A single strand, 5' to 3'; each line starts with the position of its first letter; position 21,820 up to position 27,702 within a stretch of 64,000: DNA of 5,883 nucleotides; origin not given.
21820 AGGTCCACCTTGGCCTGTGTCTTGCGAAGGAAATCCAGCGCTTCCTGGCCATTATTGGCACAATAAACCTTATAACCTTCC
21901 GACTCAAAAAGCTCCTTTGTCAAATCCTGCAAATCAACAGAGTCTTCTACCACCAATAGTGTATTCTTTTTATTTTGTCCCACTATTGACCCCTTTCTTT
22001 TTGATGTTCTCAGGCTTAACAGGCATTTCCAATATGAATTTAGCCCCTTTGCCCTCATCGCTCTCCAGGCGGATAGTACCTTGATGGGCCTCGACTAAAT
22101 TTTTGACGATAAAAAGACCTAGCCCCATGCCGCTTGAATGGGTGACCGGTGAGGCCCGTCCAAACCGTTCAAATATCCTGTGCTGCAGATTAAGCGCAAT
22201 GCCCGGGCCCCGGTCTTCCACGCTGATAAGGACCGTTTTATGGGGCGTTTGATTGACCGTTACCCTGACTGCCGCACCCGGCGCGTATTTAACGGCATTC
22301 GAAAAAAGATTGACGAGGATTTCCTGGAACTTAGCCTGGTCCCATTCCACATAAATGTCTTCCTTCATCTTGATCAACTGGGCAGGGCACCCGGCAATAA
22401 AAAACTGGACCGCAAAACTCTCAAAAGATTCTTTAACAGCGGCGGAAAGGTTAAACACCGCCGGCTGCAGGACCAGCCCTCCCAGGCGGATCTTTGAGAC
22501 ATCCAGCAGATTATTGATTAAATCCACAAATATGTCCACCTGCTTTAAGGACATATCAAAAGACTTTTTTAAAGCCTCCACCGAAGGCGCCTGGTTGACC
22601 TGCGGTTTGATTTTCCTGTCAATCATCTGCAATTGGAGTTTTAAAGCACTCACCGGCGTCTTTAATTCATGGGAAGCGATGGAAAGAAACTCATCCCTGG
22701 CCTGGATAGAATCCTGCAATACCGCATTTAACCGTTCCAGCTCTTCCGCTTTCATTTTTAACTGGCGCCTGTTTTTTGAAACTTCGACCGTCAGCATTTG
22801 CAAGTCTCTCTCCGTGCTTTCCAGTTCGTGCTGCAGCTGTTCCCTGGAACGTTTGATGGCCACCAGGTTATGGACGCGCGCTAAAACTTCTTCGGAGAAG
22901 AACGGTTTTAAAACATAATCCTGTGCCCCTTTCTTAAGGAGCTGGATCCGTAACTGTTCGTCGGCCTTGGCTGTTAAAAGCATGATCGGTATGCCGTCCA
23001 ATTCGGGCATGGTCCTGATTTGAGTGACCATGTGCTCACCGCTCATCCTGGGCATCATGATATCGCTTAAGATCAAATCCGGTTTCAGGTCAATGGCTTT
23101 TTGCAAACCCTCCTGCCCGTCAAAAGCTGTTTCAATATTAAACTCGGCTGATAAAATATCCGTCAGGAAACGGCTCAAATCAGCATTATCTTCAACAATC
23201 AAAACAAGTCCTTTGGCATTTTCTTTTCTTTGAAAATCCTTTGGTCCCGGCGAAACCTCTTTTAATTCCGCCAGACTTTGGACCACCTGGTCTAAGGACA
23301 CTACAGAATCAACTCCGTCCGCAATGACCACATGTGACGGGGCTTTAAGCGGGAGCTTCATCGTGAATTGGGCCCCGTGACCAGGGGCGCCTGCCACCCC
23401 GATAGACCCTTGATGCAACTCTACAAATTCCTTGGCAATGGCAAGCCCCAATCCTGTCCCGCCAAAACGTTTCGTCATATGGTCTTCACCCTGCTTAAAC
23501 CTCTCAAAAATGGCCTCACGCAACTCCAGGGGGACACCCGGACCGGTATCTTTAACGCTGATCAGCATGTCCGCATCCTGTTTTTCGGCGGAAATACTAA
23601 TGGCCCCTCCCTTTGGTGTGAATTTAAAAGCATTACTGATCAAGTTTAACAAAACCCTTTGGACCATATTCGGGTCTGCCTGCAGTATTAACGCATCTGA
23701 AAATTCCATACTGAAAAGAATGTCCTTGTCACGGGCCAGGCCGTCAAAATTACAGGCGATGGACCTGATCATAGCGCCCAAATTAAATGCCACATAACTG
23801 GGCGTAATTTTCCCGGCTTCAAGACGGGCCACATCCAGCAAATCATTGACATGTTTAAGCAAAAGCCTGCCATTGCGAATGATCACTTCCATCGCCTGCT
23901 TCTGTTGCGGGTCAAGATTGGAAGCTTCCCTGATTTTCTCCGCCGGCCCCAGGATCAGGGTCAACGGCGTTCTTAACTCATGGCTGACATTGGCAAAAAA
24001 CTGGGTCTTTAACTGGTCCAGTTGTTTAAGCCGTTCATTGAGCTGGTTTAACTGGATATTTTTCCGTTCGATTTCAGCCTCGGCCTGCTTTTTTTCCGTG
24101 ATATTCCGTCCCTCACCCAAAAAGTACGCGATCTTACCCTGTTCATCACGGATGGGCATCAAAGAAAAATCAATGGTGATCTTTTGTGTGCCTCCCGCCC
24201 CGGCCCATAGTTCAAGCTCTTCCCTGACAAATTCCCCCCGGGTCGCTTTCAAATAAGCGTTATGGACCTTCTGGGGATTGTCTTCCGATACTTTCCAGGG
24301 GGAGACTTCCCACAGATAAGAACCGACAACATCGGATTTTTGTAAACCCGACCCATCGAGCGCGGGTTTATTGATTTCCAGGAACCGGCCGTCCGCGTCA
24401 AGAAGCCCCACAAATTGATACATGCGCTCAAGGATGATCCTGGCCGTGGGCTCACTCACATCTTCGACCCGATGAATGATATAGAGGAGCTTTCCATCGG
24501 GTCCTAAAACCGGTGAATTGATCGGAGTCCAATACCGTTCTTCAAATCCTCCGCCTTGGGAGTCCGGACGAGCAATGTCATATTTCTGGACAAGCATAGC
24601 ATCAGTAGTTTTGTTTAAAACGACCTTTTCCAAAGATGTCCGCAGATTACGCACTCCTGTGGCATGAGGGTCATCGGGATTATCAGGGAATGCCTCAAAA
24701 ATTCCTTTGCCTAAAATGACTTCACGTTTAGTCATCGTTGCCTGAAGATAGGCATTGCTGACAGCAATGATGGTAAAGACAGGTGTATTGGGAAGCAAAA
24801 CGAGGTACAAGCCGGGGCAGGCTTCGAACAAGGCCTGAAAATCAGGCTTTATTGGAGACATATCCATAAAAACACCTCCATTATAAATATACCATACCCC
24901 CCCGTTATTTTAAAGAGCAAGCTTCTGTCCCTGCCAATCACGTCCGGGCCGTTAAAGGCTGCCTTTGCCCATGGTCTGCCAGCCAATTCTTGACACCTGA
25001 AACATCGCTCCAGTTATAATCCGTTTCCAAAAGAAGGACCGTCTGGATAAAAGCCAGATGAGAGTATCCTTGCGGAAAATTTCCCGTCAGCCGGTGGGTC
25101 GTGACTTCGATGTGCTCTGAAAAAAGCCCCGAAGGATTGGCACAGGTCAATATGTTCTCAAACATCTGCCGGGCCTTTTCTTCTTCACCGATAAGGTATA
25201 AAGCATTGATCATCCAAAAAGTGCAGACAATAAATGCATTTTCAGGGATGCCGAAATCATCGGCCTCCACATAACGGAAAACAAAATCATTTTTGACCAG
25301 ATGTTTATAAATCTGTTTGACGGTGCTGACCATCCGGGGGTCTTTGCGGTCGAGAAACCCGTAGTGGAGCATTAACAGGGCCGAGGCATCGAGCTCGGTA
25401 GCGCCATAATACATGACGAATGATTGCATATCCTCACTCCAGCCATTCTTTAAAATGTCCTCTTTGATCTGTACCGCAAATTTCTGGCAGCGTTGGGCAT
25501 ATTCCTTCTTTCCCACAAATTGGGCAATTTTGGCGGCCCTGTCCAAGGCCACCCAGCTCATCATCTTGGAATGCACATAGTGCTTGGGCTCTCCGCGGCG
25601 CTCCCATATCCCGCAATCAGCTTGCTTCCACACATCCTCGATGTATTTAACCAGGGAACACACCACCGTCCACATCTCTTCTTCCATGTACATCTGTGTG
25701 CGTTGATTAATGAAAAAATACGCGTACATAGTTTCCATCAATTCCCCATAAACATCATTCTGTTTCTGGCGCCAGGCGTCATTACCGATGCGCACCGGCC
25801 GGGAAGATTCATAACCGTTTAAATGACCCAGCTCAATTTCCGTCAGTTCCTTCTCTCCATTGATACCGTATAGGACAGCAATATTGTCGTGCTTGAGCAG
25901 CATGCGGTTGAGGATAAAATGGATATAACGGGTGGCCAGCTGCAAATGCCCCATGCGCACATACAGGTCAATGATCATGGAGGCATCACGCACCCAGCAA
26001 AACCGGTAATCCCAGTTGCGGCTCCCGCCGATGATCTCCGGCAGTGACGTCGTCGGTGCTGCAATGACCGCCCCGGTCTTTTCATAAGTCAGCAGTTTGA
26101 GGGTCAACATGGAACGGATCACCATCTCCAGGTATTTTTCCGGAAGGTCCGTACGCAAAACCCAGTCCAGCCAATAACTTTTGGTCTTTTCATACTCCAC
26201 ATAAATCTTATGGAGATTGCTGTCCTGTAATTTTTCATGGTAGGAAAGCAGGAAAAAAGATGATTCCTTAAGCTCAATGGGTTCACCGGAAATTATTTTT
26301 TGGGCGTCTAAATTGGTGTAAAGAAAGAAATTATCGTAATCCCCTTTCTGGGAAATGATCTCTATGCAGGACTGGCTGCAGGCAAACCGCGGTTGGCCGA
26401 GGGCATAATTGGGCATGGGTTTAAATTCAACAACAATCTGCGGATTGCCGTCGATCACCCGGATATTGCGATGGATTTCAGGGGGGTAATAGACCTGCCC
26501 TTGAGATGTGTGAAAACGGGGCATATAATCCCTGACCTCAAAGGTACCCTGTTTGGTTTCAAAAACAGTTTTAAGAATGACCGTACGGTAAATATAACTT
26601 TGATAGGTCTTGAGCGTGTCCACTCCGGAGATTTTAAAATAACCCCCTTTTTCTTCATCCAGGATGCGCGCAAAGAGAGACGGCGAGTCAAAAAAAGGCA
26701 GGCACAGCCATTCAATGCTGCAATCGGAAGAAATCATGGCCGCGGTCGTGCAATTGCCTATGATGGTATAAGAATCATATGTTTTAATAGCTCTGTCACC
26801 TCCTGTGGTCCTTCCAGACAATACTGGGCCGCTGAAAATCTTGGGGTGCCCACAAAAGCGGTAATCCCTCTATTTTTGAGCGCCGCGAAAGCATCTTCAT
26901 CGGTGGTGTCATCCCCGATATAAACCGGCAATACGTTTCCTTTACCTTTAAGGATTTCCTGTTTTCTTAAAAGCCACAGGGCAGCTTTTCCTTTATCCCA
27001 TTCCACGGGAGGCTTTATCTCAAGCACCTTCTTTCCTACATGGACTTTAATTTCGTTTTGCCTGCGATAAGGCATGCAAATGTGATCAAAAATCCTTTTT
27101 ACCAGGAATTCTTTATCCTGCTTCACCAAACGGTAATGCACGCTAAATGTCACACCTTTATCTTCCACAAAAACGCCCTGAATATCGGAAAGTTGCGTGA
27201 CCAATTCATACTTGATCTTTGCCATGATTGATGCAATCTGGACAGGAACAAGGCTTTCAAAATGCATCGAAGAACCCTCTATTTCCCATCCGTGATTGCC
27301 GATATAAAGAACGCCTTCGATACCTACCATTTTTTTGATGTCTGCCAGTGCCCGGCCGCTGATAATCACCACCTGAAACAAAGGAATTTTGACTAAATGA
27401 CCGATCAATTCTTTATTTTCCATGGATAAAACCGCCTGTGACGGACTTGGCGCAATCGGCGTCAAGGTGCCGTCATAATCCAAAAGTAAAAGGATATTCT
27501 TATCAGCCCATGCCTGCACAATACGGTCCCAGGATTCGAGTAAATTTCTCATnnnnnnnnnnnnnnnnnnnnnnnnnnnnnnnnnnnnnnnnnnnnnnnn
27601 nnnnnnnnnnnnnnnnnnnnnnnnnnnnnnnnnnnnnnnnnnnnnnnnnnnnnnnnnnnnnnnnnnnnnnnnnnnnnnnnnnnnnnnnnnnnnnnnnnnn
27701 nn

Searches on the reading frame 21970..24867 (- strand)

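Call 55: search_protein_families(library=pfam, proteins=[window:21970-24867:-], max_evalue=0.0001)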
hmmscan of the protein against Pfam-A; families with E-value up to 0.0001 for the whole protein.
window:21970-24867:- (965 aa): 6 families
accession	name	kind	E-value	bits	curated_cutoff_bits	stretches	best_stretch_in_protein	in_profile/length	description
PF02518.31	HATPase_c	-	2.1e-57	192.8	26.4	2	398-508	2-110/111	Histidine kinase-, DNA gyrase B-, and HSP90-like ATPase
PF00512.31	HisKA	-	4.6e-29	100.7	26.9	2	287-352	2-66/66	His Kinase A (phospho-acceptor) domain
PF00072.30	Response_reg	-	3.6e-23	82.3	30.2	1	555-665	1-110/111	Response regulator receiver domain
PF08448.16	PAS_4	-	4.4e-14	53.1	23.1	1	148-260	3-109/110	PAS fold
PF13426.13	PAS_9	-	2e-10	41.3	27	1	155-258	6-103/103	PAS domain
PF13581.12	HATPase_c_2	-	1e-07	32.5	27.4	0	848-928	37-112/127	Histidine kinase-like ATPase domain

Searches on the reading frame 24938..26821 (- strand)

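Call 55: search_protein_families(library=pfam, proteins=[window:24938-26821:-], max_evalue=0.0001)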
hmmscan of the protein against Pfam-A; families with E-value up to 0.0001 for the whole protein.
window:24938-26821:- (627 aa): 2 families
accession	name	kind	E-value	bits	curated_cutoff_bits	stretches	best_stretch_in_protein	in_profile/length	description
PF00723.27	Glyco_hydro_15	-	3.5e-70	237.5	22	1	229-594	2-425/427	Glycosyl hydrolases family 15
PF19291.4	TREH_N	-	2.3e-16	60.2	23.1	1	15-155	15-144/211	Trehalase-like, N-terminal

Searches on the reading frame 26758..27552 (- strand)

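Call 55: search_protein_families(library=pfam, proteins=[window:26758-27552:-], max_evalue=0.0001)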
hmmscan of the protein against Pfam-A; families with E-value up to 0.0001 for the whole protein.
window:26758-27552:- (264 aa): 1 family
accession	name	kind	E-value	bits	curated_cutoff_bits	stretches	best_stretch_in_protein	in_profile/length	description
PF02358.22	Trehalose_PPase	-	1.9e-44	152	27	1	23-228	1-206/235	Trehalose-phosphatase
